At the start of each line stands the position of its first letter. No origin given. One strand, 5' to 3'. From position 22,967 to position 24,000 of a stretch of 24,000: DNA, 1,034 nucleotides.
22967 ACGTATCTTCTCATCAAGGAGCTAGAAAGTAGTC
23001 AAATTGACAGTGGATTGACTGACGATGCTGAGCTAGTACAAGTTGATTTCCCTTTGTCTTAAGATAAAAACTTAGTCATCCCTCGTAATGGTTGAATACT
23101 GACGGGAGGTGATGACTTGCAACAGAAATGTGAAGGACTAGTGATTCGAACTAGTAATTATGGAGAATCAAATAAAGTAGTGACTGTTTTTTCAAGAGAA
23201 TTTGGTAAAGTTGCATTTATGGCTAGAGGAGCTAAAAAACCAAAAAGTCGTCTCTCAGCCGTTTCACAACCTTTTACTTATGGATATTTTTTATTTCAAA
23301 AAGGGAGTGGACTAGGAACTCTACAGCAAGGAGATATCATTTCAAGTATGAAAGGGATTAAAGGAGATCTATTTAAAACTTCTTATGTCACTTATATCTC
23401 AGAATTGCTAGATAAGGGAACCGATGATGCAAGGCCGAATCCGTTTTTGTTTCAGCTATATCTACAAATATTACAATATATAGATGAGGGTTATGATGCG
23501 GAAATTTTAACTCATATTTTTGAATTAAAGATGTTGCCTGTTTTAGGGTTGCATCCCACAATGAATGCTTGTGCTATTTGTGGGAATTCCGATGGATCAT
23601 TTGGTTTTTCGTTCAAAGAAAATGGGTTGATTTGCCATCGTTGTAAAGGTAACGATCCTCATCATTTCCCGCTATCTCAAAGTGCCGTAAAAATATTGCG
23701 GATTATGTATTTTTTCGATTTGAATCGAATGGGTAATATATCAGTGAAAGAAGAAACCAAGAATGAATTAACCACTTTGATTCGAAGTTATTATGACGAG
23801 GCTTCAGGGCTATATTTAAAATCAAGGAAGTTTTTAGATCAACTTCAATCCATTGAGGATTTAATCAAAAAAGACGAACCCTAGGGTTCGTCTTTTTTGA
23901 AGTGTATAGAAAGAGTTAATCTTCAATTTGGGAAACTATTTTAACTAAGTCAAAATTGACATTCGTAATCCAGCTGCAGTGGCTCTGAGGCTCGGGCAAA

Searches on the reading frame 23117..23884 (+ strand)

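Call 27: search_protein_families(library=ncbifam, proteins=[window:23117-23884:+], max_evalue=0.00001)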
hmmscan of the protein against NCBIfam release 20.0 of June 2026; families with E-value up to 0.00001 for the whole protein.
window:23117-23884:+ (255 aa): 1 family
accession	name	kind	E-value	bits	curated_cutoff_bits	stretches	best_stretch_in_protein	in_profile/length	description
TIGR00613.1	reco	equivalog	7.7e-76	254.7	48.7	1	4-243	2-239/239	DNA repair protein RecO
